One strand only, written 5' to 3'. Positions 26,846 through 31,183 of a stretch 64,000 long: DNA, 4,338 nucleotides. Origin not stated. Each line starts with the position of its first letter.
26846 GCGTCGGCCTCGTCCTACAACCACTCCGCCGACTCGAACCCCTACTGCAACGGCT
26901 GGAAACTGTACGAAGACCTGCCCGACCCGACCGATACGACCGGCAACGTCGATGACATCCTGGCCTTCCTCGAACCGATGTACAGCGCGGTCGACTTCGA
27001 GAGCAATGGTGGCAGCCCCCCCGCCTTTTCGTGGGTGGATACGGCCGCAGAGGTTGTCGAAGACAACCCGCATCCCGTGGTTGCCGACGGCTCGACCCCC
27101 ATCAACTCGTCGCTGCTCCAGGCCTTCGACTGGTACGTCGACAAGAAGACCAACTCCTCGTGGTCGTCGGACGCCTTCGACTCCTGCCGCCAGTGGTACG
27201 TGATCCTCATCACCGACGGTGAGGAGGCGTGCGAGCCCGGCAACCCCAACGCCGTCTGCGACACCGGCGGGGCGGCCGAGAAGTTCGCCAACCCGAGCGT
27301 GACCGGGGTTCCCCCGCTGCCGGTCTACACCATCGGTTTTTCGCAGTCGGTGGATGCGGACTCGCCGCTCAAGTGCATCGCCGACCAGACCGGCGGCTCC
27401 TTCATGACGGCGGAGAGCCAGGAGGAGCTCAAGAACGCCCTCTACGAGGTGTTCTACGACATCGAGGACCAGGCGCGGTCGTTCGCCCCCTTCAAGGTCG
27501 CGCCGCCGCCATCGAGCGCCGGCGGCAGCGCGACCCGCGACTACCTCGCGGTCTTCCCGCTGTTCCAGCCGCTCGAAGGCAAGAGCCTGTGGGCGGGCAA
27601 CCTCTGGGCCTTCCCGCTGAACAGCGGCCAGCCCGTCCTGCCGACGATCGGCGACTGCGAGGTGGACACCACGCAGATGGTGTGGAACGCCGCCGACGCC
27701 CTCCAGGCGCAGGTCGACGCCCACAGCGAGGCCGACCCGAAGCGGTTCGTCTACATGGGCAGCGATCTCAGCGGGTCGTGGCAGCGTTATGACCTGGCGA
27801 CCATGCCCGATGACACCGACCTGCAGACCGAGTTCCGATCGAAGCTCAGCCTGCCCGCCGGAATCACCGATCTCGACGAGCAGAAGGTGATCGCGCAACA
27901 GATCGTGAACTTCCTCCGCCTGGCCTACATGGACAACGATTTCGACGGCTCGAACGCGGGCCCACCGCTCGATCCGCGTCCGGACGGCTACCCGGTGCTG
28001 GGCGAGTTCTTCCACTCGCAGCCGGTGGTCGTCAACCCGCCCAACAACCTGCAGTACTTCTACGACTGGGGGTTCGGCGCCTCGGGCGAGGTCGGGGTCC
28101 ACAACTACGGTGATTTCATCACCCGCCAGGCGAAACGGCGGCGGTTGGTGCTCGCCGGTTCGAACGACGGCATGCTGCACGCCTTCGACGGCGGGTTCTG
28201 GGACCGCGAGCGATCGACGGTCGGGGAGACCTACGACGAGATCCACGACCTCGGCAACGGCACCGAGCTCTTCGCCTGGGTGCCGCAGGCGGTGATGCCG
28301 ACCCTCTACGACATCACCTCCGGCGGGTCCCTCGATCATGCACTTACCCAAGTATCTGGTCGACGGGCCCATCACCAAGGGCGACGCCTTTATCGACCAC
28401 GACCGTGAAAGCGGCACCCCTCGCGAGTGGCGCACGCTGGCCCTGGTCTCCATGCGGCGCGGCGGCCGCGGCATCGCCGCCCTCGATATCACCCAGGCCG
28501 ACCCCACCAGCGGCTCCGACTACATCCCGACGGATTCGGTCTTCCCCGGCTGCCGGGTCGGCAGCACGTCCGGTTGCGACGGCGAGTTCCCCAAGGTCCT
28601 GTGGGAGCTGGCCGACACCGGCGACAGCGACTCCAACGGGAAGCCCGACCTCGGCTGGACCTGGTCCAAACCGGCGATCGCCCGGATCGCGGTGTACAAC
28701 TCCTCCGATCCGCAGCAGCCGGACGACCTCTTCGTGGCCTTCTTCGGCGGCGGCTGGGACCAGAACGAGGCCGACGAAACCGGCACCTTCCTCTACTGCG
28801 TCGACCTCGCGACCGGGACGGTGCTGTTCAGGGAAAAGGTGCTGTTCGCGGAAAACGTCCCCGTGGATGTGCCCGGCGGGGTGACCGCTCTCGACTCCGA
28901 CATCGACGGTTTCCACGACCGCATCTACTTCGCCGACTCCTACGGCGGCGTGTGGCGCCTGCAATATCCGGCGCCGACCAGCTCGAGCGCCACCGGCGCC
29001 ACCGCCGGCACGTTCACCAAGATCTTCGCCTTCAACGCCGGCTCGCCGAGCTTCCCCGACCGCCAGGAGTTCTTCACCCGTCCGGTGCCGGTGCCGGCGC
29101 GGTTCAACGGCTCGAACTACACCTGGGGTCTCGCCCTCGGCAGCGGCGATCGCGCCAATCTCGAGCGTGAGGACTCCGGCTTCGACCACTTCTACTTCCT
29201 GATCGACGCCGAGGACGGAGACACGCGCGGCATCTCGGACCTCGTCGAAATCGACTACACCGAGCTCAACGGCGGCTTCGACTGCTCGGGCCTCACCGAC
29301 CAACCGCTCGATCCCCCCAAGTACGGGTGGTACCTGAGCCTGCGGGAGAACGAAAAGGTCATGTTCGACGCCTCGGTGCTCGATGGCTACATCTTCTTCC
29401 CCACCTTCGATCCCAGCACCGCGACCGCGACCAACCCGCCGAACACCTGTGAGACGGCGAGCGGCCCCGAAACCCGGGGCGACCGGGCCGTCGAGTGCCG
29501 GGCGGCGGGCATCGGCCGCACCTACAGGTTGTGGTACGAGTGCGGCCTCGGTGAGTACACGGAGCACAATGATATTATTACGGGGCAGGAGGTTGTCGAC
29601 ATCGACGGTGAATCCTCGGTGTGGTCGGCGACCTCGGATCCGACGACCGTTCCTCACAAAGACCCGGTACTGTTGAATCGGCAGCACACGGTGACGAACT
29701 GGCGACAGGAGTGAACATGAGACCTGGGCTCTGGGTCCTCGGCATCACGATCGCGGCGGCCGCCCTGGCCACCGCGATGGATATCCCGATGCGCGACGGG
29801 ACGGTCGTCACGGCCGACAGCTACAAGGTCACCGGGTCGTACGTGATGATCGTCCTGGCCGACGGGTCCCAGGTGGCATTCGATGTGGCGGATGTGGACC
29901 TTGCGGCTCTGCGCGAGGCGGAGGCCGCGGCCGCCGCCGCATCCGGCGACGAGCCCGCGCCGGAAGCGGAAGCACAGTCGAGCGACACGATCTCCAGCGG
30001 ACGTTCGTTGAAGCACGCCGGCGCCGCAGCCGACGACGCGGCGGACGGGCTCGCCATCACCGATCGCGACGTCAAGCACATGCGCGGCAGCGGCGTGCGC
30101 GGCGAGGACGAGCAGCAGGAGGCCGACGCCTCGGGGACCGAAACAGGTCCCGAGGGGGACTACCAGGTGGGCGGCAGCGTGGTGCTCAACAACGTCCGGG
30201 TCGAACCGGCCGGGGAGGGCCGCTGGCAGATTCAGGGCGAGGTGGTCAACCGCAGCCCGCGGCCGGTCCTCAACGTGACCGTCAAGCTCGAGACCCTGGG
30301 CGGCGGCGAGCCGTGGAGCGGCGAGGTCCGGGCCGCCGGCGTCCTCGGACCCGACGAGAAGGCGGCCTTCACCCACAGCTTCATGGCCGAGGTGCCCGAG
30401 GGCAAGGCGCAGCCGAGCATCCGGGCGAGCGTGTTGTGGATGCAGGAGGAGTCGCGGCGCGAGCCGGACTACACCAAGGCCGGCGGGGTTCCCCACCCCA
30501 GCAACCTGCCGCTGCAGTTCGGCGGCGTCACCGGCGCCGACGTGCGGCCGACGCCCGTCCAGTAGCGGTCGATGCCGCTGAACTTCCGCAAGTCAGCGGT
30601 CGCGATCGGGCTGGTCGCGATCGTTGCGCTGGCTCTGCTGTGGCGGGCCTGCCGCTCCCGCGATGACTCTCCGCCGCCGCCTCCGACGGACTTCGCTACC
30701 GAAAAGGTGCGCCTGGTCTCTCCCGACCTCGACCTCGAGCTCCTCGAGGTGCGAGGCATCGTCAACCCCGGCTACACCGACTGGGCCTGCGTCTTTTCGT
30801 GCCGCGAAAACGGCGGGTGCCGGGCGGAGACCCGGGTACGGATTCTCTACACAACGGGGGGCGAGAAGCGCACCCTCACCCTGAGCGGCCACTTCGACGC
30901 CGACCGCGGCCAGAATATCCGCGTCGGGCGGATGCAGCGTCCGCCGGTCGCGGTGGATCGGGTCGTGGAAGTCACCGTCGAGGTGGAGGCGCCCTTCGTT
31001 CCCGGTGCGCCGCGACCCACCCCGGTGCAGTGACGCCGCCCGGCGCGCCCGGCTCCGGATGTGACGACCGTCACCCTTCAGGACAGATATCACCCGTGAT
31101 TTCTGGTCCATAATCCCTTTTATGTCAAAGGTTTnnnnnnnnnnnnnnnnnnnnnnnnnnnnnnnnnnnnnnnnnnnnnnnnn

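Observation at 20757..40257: Two tandem paralogous type IV pilus tip modules (minor pilins + PilY1) carrying extra, uncharacterised genes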

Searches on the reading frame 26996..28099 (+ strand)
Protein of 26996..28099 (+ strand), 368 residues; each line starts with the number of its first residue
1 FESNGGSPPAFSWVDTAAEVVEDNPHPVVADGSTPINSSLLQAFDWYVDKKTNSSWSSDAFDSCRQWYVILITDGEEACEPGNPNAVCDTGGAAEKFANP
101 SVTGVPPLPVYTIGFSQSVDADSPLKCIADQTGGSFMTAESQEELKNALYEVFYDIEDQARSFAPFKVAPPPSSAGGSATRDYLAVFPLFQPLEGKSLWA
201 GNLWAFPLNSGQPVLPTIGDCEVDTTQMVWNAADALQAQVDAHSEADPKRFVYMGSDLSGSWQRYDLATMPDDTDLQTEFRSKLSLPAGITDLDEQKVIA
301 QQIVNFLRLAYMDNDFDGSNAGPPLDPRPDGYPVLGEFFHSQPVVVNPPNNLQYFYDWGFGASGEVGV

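Call 36: search_protein_families(library=pfam, max_evalue=10, proteins=[window:26996-28099:+])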
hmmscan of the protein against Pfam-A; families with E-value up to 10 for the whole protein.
window:26996-28099:+ (368 aa): 0 families
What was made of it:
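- On vWA domain (Pfam PF00092 / PF13519): No hit at default settings (call 36).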

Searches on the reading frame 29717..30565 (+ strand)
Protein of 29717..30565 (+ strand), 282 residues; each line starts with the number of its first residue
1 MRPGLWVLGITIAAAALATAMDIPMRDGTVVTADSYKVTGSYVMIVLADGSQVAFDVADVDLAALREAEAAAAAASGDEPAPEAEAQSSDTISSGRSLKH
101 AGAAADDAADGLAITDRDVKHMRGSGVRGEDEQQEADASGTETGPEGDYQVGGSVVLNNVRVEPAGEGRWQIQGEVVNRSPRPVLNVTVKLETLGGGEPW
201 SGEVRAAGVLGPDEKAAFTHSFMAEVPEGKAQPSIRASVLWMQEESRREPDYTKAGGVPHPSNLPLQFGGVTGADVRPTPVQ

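Call 10: search_protein_families(library=pfam, max_evalue=0.01, proteins=[window:29717-30562:+])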
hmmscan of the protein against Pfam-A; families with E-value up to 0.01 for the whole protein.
window:29717-30562:+ (282 aa): 0 families

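Call 33: find_encoding_contigs(protein=window:29717-30565:+, flank=10000, max_places=5)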
Protein window:29717-30565:+ (282 aa): 1 contig read that carries it; 1 place shown.
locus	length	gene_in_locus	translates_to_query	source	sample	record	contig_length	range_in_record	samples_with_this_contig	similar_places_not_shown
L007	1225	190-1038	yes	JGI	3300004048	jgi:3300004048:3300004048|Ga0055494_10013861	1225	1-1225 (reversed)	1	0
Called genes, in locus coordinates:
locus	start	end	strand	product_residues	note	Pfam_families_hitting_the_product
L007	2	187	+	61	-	?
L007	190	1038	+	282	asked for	-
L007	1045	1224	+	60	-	?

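Call 96: search_protein_families(library=pfam, max_evalue=1, proteins=[window:29777-30562:+])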
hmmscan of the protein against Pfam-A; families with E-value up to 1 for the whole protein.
seq(262 aa): 1 family
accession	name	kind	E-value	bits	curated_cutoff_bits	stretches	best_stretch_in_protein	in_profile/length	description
PF13620.12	CarboxypepD_reg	-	0.94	10.3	32.3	0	151-180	1-30/82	Carboxypeptidase regulatory-like domain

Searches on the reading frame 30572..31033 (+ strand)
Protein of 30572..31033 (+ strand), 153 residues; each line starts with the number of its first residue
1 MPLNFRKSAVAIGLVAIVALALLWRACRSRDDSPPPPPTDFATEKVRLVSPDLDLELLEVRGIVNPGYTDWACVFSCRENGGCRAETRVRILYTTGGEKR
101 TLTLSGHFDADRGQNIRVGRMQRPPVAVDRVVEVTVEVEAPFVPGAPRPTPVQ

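Call 10: search_protein_families(library=pfam, max_evalue=0.01, proteins=[window:30572-31030:+])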
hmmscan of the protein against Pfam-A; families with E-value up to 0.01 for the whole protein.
window:30572-31030:+ (153 aa): 0 families

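Call 51: find_encoding_contigs(protein=window:30572-31033:+, flank=10000, max_places=5)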
Protein window:30572-31033:+ (153 aa): 2 contigs read that carry it; 2 places shown.
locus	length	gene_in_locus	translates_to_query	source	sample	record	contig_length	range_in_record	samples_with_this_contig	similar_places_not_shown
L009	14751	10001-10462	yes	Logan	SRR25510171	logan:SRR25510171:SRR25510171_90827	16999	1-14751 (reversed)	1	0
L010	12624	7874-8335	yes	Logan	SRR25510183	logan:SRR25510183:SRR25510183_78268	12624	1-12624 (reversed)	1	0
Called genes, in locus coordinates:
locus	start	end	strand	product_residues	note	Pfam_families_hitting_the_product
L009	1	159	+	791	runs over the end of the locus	PF13231:PMT_2, PF01436:NHL (faint), PF24684:Vgb_lyase (weak)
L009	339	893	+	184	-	-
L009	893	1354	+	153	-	PF07963:N_methyl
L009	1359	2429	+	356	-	PF07963:N_methyl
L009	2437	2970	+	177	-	-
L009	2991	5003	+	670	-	-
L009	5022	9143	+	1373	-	PF05567:T4P_PilY1 (weak)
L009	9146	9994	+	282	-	-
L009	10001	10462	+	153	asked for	-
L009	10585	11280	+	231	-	PF07963:N_methyl (weak)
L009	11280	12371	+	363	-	PF07963:N_methyl (weak), PF16074:PilW (weak)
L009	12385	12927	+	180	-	-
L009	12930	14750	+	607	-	?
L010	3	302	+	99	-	?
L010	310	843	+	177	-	-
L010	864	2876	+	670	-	-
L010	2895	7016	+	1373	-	PF05567:T4P_PilY1 (weak)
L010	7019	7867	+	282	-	-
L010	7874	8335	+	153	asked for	-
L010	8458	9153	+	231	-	PF07963:N_methyl (weak)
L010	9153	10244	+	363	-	PF07963:N_methyl (weak), PF16074:PilW (weak)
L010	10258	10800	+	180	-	-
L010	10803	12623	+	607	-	?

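Call 56: search_protein_families(library=ncbifam, max_evalue=0.01, proteins=[L009:339-890:+, L009:893-1351:+, L009:1359-2426:+, L009:2437-2967:+, L009:2991-5000:+, L009:5022-9140:+, L009:9146-9991:+, L009:10001-10459:+])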
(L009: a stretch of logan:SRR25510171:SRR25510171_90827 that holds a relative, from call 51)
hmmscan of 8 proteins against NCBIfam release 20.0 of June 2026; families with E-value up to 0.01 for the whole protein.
L009:339-890:+ (184 aa): 2 families
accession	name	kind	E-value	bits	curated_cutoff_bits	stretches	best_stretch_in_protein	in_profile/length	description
TIGR02596.1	TIGR02596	subfamily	0.00065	19.8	70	1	1-57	7-63/196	Verru_Chthon cassette protein D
NF041335.1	surf_glcprot_Halo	equivalog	0.0087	14.2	1100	1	27-87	27-87/862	ArtA-dependent S-layer glycoprotein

L009:893-1351:+ (153 aa): 12 families
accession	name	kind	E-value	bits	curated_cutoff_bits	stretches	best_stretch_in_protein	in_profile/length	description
NF041002.1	pilin_ComGF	equivalog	2.2e-06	27.9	80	1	13-46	2-35/139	competence type IV pilus minor pilin ComGF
TIGR02532.1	IV_pilin_GFxxxE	domain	9.6e-06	25.2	16.3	1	13-34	2-23/24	prepilin-type N-terminal cleavage/methylation domain-containing protein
TIGR02523.1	type_IV_pilV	equivalog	1.3e-05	25.7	52.2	1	13-50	2-39/139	type IV pilus modification protein PilV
TIGR01707.1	gspI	equivalog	2.1e-05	24.9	44.35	1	14-66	1-55/101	type II secretion system minor pseudopilin GspI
NF041013.1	T4P_ComGE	equivalog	3e-05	24.1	49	1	11-45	2-36/83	competence type IV pilus minor pilin ComGE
NF007848.0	PRK10557.1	equivalog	0.00035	19.9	120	1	10-41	8-39/192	prepilin peptidase-dependent protein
NF040982.1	ComGD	equivalog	0.001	19.4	70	1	13-44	2-33/139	competence type IV pilus minor pilin ComGD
TIGR01711.1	gspJ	equivalog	0.0028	17.5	64.85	1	13-49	1-37/192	type II secretion system minor pseudopilin GspJ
TIGR01708.2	typeII_sec_gspH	equivalog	0.003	17.6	80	1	13-46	2-35/169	type II secretion system minor pseudopilin GspH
NF040999.1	pilin_ComGC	equivalog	0.0056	16.9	75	1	13-32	2-21/84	competence type IV pilus major pilin ComGC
TIGR02599.1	TIGR02599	subfamily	0.0083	15.4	256.5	1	14-65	1-52/361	Verru_Chthon cassette protein C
NF007800.0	PRK10506.1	equivalog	0.0093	15.8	158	0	9-32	5-28/163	prepilin peptidase-dependent protein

L009:1359-2426:+ (356 aa): 8 families
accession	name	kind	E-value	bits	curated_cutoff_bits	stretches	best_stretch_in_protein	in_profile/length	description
TIGR02532.1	IV_pilin_GFxxxE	domain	4.6e-07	29.4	16.3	1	5-27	1-23/24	prepilin-type N-terminal cleavage/methylation domain-containing protein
NF041013.1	T4P_ComGE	equivalog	4.7e-05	23.4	49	1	5-59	3-54/83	competence type IV pilus minor pilin ComGE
TIGR01707.1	gspI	equivalog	0.00018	21.9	44.35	1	7-37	1-31/101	type II secretion system minor pseudopilin GspI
TIGR01711.1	gspJ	equivalog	0.0002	21.2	64.85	1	6-41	1-36/192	type II secretion system minor pseudopilin GspJ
TIGR02523.1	type_IV_pilV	equivalog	0.0013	19.2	52.2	1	5-78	1-70/139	type IV pilus modification protein PilV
TIGR02599.1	TIGR02599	subfamily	0.0016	17.8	256.5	1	7-54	1-48/361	Verru_Chthon cassette protein C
NF041002.1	pilin_ComGF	equivalog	0.0086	16.3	80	0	5-40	1-36/139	competence type IV pilus minor pilin ComGF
NF007848.0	PRK10557.1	equivalog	0.009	15.3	120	0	1-38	6-43/192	prepilin peptidase-dependent protein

L009:2437-2967:+ (177 aa): 0 families

L009:2991-5000:+ (670 aa): 0 families

L009:5022-9140:+ (1373 aa): 0 families

L009:9146-9991:+ (282 aa): 0 families

L009:10001-10459:+ (153 aa): 0 families
